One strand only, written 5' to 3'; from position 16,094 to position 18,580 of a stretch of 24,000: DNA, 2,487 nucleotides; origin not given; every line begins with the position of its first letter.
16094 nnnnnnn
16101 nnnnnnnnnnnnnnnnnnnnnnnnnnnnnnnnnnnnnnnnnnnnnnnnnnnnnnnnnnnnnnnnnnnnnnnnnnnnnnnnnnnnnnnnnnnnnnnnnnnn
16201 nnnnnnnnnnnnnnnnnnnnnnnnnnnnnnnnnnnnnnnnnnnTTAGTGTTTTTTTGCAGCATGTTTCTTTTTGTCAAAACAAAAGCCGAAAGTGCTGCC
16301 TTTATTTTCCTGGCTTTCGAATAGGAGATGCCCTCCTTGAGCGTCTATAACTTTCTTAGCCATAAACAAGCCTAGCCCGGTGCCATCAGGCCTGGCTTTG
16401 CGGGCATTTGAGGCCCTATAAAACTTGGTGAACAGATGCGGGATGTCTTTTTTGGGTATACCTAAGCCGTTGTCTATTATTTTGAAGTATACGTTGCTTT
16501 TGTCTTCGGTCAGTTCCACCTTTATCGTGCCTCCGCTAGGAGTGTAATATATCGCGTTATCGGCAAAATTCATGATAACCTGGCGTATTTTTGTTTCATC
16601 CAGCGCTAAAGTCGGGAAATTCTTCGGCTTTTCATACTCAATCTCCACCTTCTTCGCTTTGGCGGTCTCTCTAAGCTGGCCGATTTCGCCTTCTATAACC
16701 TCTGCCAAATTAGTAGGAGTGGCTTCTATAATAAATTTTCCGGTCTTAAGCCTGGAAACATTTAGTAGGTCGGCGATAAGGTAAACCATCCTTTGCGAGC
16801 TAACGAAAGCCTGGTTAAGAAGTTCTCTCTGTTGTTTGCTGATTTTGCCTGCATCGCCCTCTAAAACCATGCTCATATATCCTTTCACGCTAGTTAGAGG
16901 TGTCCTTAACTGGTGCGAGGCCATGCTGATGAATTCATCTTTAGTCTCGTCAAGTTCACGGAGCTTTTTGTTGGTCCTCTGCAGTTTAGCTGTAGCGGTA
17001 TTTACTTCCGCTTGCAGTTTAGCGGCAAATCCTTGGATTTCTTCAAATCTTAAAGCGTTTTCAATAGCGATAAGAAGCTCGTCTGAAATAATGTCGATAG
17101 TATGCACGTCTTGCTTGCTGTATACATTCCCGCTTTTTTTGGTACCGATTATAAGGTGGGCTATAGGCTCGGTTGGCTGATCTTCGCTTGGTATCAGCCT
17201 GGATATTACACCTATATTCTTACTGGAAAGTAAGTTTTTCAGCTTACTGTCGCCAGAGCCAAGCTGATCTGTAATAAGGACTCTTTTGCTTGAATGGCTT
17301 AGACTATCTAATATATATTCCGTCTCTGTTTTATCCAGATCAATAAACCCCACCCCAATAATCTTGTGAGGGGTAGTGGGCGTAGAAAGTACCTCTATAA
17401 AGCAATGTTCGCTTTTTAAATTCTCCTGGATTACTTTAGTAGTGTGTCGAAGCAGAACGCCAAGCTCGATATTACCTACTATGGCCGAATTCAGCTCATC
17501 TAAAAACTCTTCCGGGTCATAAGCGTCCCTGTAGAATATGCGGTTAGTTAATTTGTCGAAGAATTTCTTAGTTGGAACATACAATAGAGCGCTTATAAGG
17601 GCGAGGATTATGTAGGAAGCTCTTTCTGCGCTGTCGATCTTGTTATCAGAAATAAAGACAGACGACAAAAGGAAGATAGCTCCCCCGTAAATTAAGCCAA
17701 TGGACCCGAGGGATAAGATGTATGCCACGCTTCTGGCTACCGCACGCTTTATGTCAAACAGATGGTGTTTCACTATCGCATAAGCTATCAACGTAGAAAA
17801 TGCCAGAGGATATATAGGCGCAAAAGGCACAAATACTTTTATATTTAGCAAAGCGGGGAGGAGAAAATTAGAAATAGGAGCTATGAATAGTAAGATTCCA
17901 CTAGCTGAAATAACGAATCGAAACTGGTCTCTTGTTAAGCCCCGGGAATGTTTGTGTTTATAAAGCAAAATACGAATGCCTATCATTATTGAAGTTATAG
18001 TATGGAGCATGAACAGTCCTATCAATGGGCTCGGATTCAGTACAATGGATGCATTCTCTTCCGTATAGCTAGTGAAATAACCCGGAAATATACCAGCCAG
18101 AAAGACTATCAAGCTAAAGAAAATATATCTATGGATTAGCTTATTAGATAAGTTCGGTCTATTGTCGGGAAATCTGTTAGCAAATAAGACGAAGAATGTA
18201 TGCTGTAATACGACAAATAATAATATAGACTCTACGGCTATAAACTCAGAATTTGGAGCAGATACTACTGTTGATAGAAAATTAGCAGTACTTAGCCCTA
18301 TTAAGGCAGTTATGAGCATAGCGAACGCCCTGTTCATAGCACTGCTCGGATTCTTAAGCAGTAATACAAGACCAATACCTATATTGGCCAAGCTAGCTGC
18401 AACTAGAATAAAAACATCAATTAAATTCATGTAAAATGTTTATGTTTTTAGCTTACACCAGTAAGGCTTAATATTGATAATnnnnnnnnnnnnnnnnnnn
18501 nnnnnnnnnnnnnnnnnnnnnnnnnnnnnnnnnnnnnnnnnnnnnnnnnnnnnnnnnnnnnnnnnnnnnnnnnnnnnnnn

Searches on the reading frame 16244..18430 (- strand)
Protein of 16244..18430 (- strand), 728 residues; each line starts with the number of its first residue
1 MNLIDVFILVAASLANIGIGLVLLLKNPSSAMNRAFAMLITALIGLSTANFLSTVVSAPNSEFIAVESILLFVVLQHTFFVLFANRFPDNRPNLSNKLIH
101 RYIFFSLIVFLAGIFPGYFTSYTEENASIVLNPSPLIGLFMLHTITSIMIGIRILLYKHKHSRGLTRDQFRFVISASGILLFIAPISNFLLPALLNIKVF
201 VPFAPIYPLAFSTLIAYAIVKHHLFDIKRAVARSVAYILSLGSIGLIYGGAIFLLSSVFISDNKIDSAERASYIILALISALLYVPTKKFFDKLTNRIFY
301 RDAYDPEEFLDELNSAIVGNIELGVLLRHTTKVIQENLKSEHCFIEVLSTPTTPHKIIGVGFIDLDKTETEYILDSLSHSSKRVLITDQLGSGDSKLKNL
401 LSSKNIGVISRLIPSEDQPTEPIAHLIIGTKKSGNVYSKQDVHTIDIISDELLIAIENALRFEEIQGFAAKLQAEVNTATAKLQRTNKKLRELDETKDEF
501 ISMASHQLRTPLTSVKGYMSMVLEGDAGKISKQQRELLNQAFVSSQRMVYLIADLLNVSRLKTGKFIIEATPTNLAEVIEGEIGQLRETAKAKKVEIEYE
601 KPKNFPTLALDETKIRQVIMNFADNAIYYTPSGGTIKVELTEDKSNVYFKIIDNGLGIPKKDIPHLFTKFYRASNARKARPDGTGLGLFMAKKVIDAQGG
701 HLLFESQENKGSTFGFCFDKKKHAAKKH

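Call 5: search_protein_families(library=pfam, proteins=[window:16244-18430:-], max_evalue=0.1)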
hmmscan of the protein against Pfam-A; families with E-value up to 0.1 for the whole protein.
window:16244-18430:- (728 aa): 6 families
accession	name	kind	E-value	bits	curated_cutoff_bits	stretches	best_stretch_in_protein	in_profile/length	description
PF02518.31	HATPase_c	-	4.5e-26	91.9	26.4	1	611-720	2-109/111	Histidine kinase-, DNA gyrase B-, and HSP90-like ATPase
PF00512.31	HisKA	-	1.4e-15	57.6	26.9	1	497-564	2-66/66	His Kinase A (phospho-acceptor) domain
PF16927.11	HisKA_7TM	-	1.1e-07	32.4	28.6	1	9-227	2-222/224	N-terminal 7TM region of histidine kinase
PF13589.12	HATPase_c_3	-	0.0022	18.5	25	1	616-694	4-83/137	Histidine kinase-, DNA gyrase B-, and HSP90-like ATPase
PF14501.12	HATPase_c_5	-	0.0084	16.4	22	1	614-709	5-93/102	GHKL domain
PF13581.12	HATPase_c_2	-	0.1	13.1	27.4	0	628-696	45-110/127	Histidine kinase-like ATPase domain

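Call 115: search_protein_families(library=ncbifam, proteins=[window:16244-18430:-], max_evalue=0.001)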
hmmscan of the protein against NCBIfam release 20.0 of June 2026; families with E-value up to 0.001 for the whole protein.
window:16244-18430:- (728 aa): 80 families (the best 25 are shown)
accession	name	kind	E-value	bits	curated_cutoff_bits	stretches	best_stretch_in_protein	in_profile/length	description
NF046044.1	PnpS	equivalog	2.1e-57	194.9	400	1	488-717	161-388/390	two-component system histidine kinase PnpS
NF033092.0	HK_WalK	equivalog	3.2e-54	184.5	725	1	491-717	366-591/594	cell wall metabolism sensor histidine kinase WalK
TIGR02966.1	phoR_proteo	equivalog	6.4e-54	183.2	334.2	1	488-718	105-333/333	phosphate regulon sensor histidine kinase PhoR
NF033093.1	HK_VicK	exception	3e-43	148.1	680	1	496-725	208-440/448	cell wall metabolism sensor histidine kinase VicK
NF006800.0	PRK09303.1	equivalog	8.2e-43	146.8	342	1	476-717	130-374/383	histidine kinase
NF033091.0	HK_VanS_ACDEFG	equivalog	3.9e-42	144.4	400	1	470-710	47-285/293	vancomycin resistance histidine kinase VanS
TIGR02956.1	TMAO_torS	equivalog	2.6e-41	141.7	676.5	1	463-718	416-680/967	TMAO reductase system sensor histidine kinase/response regulator TorS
NF008318.0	PRK11107.1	equivalog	2.8e-41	141.5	890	1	482-719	278-517/920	two-component sensor histidine kinase BarA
NF041735.1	hist_kin_RppB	equivalog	3.2e-39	135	400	1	498-715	217-434/438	two-component system sensor histidine kinase RppB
NF040691.1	MtrAB_MtrB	equivalog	4.8e-39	134.7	450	1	470-721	244-493/507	MtrAB system histidine kinase MtrB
NF038297.2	hybrid_HK_HrmK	equivalog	4.9e-38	131.2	725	1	418-723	159-460/607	hybrid histidine kinase/response regulator HrmK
NF045595.1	HK_scytonemin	equivalog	9.3e-38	130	865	1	477-715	395-630/637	scytonemin biosynthesis sensor histidine kinase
NF047874.1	MASE3_PAS_HK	subfamily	1.7e-37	129.6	560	1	480-721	381-626/655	MASE3 domain-containing sensor histidine kinase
NF011874.0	PRK15347.1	equivalog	6.7e-36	123.7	852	1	470-718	371-612/921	two component system sensor kinase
NF008302.0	PRK11091.1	equivalog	1.3e-35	122.8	838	1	485-718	271-503/779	aerobic respiration two-component sensor histidine kinase ArcB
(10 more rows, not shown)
